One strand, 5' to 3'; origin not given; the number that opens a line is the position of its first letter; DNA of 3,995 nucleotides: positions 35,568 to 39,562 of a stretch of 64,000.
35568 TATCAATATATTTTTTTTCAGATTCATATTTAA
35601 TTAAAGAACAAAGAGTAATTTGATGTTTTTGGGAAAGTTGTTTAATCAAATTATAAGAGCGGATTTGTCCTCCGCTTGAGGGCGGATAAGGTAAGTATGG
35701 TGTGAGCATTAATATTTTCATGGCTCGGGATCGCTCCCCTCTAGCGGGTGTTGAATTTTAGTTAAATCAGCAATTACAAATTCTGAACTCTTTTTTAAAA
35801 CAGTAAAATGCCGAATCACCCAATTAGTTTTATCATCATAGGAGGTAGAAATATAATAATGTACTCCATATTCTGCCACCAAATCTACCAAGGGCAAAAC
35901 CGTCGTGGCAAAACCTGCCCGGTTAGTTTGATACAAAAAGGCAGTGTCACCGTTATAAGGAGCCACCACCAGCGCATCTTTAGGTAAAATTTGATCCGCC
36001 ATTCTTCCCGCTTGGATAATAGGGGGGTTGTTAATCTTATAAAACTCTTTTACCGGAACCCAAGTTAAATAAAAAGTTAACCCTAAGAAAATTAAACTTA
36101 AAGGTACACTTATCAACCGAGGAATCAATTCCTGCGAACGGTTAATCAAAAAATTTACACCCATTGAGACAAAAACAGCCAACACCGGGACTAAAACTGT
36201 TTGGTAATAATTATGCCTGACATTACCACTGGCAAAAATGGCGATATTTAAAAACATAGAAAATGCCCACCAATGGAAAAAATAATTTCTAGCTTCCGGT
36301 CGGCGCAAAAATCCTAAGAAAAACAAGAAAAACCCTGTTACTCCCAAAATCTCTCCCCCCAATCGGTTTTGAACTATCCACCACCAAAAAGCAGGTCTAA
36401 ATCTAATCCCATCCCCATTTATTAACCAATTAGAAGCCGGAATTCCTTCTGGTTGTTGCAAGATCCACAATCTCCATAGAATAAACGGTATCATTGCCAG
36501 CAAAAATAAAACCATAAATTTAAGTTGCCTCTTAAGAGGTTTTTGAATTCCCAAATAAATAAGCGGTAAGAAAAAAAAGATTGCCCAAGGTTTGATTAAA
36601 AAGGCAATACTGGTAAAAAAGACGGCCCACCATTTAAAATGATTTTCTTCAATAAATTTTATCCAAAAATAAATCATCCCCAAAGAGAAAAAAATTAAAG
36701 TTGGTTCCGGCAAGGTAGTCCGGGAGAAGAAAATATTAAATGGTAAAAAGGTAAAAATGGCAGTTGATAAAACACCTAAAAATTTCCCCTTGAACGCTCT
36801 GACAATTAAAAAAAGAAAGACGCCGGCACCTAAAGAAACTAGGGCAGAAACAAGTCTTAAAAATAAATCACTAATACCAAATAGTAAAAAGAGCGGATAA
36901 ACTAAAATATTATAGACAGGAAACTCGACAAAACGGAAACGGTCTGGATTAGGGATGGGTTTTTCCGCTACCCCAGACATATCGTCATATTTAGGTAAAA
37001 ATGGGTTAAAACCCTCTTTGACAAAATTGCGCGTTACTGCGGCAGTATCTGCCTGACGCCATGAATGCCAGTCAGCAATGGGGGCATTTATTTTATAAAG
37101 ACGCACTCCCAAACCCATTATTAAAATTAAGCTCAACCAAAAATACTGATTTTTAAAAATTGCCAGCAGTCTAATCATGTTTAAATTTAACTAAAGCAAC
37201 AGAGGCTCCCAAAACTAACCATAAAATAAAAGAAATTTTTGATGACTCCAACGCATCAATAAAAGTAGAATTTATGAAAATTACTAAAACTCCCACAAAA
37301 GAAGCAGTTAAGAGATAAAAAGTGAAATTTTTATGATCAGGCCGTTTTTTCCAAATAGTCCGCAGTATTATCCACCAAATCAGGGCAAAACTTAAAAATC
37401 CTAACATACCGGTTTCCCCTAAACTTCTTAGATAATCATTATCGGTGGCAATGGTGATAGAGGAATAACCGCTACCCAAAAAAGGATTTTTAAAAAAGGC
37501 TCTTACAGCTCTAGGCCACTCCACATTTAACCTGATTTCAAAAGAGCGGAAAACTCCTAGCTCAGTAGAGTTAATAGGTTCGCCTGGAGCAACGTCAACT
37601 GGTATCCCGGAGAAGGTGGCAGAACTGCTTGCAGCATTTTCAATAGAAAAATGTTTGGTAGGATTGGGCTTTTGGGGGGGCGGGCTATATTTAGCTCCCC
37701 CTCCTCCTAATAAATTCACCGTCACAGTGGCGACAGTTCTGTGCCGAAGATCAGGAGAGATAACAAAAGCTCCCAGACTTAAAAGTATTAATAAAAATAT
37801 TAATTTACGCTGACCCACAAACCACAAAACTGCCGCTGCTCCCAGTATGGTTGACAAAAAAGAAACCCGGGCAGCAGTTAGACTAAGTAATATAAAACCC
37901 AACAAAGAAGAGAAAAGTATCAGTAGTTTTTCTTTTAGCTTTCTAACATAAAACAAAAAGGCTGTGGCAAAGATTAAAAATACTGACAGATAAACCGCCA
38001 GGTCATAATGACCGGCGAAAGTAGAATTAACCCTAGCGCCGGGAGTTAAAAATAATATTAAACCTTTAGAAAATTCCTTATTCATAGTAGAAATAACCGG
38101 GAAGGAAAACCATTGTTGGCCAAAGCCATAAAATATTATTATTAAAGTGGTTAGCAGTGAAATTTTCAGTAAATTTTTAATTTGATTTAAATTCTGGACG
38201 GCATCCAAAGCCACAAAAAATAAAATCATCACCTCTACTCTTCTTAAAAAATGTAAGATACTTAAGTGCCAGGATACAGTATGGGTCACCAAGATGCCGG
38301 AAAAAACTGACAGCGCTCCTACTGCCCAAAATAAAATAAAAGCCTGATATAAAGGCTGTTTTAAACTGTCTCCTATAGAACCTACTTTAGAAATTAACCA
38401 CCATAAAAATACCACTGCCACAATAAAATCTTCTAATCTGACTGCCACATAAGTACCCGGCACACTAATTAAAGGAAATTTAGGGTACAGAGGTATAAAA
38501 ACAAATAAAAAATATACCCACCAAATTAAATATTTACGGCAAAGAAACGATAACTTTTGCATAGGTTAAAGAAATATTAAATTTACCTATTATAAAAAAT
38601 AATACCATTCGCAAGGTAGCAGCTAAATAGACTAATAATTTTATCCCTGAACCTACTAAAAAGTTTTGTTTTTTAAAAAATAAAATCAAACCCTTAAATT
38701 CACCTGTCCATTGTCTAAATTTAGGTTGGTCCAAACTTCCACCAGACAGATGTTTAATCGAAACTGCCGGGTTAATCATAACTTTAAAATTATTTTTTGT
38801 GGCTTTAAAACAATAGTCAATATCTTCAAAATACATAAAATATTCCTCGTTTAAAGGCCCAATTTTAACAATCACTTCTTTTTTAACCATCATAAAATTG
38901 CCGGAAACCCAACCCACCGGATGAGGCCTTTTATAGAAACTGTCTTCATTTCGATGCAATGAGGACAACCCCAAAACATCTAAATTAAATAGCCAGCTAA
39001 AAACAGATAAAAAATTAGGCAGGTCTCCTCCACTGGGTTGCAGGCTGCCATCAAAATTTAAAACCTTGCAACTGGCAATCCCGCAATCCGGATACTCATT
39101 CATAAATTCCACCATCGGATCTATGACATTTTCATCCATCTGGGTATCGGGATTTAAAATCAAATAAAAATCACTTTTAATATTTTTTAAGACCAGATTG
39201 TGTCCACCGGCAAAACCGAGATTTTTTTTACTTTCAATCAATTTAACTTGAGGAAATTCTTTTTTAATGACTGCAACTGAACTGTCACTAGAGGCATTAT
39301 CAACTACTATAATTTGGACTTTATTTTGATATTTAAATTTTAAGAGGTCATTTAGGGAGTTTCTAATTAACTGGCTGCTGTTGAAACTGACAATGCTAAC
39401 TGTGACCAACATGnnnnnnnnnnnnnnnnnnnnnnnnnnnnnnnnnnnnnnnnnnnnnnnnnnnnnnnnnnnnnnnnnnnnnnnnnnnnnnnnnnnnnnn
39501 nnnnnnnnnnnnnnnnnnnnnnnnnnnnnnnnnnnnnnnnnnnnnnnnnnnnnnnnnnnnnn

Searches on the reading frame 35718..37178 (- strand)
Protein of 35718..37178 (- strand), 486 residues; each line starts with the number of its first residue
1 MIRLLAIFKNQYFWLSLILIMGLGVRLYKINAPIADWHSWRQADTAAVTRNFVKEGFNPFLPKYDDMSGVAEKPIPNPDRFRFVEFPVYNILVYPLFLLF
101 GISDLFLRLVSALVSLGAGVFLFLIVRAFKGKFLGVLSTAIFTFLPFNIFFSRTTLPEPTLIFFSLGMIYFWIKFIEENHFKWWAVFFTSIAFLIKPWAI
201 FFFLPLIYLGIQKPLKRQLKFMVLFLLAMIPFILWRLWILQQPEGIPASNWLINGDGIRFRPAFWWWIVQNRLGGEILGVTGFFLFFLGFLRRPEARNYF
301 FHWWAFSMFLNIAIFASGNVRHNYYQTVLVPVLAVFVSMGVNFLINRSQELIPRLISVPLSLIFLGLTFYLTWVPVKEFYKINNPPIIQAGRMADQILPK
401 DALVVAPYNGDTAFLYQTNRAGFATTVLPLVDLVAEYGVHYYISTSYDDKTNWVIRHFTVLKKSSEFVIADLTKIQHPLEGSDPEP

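Call 31: search_protein_families(library=pfam, proteins=[window:35718-37178:-], max_evalue=0.001)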
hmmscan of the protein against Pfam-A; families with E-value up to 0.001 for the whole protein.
window:35718-37178:- (486 aa): 2 families
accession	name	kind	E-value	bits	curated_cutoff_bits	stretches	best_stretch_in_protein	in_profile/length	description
PF13231.12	PMT_2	-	4.8e-12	46.8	26.1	1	88-235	5-160/160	Dolichyl-phosphate-mannose-protein mannosyltransferase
PF02366.24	PMT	-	3.8e-05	23.8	22.7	1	99-219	76-205/245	Dolichyl-phosphate-mannose-protein mannosyltransferase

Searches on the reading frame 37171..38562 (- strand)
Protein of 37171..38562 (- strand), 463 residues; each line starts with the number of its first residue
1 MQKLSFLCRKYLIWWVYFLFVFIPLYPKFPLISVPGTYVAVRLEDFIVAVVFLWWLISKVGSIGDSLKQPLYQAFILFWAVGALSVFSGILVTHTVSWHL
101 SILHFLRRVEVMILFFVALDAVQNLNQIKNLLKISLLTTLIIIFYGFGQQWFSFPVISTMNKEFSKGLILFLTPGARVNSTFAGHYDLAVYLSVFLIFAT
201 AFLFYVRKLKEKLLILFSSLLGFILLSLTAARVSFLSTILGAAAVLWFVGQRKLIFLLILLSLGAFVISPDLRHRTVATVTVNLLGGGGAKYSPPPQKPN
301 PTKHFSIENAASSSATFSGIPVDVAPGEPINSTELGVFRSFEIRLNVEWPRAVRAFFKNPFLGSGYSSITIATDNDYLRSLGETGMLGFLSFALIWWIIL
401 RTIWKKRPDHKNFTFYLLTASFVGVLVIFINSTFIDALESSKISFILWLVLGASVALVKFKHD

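Call 31: search_protein_families(library=pfam, proteins=[window:37171-38562:-], max_evalue=0.001)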
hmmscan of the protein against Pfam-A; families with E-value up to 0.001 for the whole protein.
window:37171-38562:- (463 aa): 1 family
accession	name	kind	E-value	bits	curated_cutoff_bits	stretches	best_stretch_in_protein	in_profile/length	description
PF04932.20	Wzy_C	-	2.1e-05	24.8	31.7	1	218-392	2-148/149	O-Antigen ligase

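Call 71: search_solved_structures(query=window:37171-38559:-, max_evalue=10, show_alignments=1)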
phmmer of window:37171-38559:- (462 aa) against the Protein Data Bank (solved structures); distinct sequences matched with E-value up to 10: 2.
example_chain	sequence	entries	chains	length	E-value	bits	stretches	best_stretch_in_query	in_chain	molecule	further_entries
9wyp_R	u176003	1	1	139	0.26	13.7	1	251-330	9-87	PsaR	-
7y7b_R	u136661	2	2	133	0.27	13.6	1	251-330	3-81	PsaR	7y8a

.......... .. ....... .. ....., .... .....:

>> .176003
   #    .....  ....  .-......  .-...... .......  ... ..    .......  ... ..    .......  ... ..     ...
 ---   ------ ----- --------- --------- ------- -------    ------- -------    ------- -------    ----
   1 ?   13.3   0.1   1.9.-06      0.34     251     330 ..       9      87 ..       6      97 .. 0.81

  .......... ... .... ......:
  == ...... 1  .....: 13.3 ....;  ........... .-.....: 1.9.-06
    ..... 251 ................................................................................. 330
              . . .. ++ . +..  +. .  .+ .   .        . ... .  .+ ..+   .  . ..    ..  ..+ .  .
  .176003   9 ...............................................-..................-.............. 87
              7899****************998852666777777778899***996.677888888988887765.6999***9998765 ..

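Call 73: find_homologous_proteins(query=window:37171-38559:-)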
Query window:37171-38559:- (462 aa): 2954 proteins with E <= 0.001 among 8000 candidates; the best 120 are listed.
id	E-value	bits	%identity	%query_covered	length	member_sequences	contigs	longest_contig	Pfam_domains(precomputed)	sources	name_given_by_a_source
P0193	6.1e-297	1003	100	100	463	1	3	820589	PF04932.21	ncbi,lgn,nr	ncbi:MAG: O-antigen ligase family protein [Candidatus Daviesbacteria bacterium]|nr:MAG: O-antigen li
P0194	1.4e-268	910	89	100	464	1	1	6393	PF04932.21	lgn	-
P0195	1.1e-256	870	85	100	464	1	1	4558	PF04932.21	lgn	-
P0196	1.0e-218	745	82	91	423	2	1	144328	-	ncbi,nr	ncbi:MAG: hypothetical protein Q7R43_02835 [Candidatus Daviesbacteria bacterium]|nr:hypothetical pro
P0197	2.1e-190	652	66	98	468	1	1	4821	PF04932.21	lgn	-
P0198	1.4e-187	643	64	100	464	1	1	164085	PF04932.21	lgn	-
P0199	6.2e-182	624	62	100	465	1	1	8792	PF04932.21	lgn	-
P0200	1.2e-181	623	63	100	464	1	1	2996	PF04932.21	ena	-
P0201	5.8e-180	618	62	100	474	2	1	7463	PF04932.21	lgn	-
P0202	2.4e-179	615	61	100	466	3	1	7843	PF04932.21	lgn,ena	-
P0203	7.5e-179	614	62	98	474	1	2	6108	PF04932.21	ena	-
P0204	6.5e-178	611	60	100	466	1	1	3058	PF04932.21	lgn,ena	-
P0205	6.9e-178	611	61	100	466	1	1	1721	PF04932.21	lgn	-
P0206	2.0e-177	609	63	100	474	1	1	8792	PF04932.21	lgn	-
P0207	2.1e-177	609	63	99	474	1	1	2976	PF04932.21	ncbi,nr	ncbi:MAG: Uncharacterized protein G01um101493_271 [Microgenomates group bacterium Gr01-1014_93]|nr:M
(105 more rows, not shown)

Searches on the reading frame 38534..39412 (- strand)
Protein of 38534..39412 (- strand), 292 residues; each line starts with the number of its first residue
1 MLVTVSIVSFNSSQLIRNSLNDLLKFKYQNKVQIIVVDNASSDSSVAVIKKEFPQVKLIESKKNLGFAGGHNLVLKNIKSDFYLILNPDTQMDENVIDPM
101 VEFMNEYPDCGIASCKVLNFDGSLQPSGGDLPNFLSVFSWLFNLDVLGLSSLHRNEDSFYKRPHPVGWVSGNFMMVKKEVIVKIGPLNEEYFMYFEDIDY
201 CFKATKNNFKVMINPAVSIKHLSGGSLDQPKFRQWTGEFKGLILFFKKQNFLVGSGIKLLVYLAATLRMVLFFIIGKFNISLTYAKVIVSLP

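Call 32: search_protein_families(library=pfam, proteins=[window:38534-39412:-], max_evalue=0.001)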
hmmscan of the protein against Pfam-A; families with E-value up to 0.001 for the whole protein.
window:38534-39412:- (292 aa): 2 families
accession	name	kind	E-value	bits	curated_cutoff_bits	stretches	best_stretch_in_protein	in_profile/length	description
PF00535.33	Glycos_transf_2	-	2.8e-19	70.1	23.3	1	5-114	2-113/168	Glycosyl transferase family 2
PF13641.12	Glyco_tranf_2_3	-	1.4e-10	42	27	1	3-228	3-218/230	Glycosyltransferase like family 2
